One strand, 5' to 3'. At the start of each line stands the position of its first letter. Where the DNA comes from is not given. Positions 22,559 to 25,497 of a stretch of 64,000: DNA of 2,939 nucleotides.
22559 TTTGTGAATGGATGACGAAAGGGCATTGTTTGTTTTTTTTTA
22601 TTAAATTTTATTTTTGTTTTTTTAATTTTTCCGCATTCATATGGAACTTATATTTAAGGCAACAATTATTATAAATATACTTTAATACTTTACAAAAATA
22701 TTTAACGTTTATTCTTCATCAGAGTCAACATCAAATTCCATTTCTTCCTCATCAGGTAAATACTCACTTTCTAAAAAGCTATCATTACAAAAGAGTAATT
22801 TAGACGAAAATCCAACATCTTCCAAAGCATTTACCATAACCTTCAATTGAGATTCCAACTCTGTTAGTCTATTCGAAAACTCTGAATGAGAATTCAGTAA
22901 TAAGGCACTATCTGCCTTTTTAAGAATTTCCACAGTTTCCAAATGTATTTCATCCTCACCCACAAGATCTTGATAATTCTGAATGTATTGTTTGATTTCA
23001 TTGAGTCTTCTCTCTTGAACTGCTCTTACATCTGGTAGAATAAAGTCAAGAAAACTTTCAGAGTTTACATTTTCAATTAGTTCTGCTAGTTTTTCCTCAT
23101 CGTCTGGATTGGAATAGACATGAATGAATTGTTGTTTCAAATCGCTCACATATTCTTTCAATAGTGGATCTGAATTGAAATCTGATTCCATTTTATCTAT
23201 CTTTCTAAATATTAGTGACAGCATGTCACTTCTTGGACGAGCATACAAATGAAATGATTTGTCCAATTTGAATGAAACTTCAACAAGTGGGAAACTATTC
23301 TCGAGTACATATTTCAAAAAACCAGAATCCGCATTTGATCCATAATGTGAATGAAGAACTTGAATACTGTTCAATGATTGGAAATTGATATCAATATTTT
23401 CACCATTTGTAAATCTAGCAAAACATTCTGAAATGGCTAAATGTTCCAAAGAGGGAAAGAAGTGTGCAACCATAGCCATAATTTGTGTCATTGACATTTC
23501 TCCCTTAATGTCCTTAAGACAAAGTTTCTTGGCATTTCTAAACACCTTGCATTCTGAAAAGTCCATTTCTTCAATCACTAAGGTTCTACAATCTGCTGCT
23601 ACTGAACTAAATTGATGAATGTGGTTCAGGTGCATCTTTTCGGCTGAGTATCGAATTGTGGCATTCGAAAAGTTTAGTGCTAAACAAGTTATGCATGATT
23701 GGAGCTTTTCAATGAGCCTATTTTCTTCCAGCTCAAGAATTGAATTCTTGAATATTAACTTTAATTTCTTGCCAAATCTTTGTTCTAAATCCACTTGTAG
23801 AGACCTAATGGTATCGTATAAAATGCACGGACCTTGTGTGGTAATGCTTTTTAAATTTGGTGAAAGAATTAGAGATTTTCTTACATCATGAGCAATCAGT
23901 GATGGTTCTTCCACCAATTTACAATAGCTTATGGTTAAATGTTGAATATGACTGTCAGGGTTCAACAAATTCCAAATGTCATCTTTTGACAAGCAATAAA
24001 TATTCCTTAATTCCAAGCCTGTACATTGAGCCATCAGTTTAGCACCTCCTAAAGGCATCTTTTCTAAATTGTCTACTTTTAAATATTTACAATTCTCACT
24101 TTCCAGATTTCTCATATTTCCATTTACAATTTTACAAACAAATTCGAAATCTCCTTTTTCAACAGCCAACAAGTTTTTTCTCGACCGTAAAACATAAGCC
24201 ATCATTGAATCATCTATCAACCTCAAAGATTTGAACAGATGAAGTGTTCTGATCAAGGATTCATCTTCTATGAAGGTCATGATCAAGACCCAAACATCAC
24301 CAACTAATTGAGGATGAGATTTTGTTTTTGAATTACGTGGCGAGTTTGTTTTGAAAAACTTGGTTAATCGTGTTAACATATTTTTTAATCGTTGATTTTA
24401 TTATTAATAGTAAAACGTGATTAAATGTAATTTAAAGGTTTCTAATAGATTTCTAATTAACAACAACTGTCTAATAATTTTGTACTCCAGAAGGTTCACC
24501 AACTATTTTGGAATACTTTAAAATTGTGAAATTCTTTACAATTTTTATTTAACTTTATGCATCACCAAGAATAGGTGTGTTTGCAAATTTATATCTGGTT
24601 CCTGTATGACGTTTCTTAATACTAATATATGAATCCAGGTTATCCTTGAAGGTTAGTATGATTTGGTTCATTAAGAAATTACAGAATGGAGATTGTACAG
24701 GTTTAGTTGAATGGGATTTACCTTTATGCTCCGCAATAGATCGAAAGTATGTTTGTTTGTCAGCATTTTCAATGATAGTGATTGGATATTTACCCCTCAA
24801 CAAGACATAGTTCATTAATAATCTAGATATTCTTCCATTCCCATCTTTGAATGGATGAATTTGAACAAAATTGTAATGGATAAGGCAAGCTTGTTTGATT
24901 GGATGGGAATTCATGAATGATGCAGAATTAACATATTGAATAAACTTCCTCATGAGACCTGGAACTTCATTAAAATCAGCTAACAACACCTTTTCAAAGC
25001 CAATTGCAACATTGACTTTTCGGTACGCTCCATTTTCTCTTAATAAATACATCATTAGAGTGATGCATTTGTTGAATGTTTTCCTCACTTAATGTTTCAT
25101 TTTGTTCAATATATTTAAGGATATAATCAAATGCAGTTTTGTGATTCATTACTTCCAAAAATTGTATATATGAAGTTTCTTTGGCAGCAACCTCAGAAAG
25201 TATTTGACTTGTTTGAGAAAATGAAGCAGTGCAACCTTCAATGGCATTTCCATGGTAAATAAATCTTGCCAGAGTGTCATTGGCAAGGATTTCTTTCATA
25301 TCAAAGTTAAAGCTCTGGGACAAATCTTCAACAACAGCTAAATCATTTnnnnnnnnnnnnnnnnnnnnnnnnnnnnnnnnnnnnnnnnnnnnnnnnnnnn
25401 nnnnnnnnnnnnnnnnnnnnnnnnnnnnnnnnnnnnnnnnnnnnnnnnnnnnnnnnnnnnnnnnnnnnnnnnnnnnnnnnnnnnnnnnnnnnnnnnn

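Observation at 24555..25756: FICD/HYPE-like Fic AMPylase gene interrupted by a 1-nt homopolymer frameshift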

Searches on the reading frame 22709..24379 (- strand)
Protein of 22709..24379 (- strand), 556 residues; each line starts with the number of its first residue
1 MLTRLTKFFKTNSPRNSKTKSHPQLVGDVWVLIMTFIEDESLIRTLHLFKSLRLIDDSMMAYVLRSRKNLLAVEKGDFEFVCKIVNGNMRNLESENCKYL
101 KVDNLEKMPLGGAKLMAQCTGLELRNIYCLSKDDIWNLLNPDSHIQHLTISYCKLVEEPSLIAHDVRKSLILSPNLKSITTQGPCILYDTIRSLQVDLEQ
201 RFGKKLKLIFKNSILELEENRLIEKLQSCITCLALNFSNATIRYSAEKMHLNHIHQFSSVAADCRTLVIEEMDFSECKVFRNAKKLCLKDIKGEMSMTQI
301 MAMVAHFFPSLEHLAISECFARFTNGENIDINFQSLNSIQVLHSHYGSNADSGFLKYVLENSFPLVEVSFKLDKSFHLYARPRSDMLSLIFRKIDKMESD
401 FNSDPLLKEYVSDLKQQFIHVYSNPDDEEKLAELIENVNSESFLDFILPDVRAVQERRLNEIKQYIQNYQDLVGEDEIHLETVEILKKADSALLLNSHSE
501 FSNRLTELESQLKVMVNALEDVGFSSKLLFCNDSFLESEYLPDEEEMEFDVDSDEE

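Call 6: search_protein_families(library=pfam, proteins=[window:22709-24379:-], max_evalue=0.1)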
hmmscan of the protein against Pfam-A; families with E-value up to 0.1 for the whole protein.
window:22709-24379:- (556 aa): 1 family
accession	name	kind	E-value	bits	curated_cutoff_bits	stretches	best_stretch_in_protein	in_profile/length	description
PF18506.7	RelB-like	-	0.079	13.2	27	0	406-437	2-33/62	RelB Antitoxin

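Call 9: find_encoding_contigs(protein=window:22709-24379:-, flank=10000, max_places=6)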
Protein window:22709-24379:- (556 aa): no gene with exactly this product is on record in the collection.

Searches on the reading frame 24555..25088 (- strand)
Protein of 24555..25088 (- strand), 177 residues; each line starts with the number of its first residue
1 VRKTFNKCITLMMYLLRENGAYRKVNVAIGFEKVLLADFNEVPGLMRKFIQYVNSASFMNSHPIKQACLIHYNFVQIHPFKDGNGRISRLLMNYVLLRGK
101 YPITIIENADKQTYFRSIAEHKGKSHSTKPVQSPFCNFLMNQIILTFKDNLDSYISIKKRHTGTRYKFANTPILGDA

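Call 6: search_protein_families(library=pfam, proteins=[window:24555-25088:-], max_evalue=0.1)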
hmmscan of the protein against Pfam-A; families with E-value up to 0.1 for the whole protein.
window:24555-25088:- (177 aa): 1 family
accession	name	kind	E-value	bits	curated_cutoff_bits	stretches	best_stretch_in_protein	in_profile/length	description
PF02661.23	Fic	-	1.1e-19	71.5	24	1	17-96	19-93/93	Fic/DOC family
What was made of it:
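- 24555..25058 (-): Exon 2, second part, in frame B (residues 221-387 plus the stop codon). It encodes the flap region, the catalytic core and the C-terminal helices. Pfam Fic E=1.1e-19 on this frame alone (call 6).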

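Call 23: find_encoding_contigs(protein=window:24555-25088:-, flank=10000, max_places=10)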
Protein window:24555-25088:- (177 aa): no gene with exactly this product is on record in the collection.

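Call 24: find_encoding_contigs(protein=window:24555-25055:-, flank=10000, max_places=10)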
Protein window:24555-25055:- (166 aa): no gene with exactly this product is on record in the collection.

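Call 44: find_encoding_contigs(protein=window:24555-25052:-, flank=10000, max_places=10)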
Protein window:24555-25052:- (165 aa): no gene with exactly this product is on record in the collection.

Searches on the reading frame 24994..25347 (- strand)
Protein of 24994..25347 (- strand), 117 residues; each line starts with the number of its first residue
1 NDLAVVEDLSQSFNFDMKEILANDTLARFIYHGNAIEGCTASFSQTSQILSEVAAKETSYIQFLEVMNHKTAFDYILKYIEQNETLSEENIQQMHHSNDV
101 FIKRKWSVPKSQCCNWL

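Call 6: search_protein_families(library=pfam, proteins=[window:24994-25347:-], max_evalue=0.1)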
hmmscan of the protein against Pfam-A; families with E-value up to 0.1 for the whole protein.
window:24994-25347:- (117 aa): 0 families

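Call 25: find_encoding_contigs(protein=window:24994-25299:-, flank=10000, max_places=10)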
Protein window:24994-25299:- (101 aa): no gene with exactly this product is on record in the collection.
